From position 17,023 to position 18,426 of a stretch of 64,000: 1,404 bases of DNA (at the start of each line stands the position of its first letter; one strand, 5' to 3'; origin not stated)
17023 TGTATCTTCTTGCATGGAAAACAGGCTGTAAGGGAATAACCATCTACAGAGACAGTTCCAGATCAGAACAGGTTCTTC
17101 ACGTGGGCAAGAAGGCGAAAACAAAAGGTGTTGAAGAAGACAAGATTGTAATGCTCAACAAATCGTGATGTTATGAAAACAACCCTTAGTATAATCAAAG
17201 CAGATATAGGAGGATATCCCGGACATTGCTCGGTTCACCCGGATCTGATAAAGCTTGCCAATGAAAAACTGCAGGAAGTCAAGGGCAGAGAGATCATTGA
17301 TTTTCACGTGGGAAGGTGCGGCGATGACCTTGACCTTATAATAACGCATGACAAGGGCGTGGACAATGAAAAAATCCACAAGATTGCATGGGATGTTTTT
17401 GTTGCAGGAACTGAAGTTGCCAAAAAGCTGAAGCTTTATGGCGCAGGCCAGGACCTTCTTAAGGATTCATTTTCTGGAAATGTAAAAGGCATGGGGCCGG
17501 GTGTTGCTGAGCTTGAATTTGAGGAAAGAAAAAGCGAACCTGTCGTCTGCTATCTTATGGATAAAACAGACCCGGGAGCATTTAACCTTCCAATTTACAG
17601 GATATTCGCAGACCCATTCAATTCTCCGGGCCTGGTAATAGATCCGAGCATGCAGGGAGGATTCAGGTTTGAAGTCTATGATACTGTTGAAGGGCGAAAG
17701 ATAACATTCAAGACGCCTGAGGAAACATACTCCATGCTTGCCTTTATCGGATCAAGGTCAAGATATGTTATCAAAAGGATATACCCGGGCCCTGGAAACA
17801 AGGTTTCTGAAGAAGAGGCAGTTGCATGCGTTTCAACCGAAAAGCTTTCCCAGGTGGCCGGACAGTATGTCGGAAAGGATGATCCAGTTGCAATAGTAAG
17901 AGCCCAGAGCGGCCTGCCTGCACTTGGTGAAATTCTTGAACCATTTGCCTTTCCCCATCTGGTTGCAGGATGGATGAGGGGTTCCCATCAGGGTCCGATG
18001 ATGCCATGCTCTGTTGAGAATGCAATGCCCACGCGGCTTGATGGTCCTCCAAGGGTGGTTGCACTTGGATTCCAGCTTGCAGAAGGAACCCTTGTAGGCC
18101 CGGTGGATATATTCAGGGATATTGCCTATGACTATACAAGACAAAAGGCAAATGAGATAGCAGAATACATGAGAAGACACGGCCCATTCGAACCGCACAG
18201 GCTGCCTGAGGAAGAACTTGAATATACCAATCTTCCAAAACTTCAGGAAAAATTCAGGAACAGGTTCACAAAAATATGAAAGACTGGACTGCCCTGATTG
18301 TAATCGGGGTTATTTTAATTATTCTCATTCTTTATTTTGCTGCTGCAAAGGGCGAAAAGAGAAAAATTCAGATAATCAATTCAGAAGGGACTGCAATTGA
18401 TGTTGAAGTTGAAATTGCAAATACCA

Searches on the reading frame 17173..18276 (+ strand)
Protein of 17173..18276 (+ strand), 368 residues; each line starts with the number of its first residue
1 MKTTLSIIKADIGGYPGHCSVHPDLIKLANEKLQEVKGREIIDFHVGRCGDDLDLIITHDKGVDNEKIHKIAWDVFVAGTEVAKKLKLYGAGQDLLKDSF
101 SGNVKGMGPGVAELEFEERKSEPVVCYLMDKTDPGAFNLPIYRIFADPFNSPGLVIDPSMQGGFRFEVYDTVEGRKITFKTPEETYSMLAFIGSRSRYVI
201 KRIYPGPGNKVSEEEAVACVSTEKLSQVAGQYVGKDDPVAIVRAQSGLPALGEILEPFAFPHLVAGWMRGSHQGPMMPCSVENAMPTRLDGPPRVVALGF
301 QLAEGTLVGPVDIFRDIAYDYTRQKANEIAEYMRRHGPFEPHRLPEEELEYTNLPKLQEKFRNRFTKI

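Call 17: search_protein_families(library=pfam, proteins=[window:17173-18276:+], max_evalue=0.00001)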
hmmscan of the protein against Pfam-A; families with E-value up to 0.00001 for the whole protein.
window:17173-18276:+ (368 aa): 1 family
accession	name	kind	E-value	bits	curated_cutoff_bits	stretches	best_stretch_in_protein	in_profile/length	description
PF01950.21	FBPase_3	-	1e-177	591.2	25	1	2-365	1-360/361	Fructose-1,6-bisphosphatase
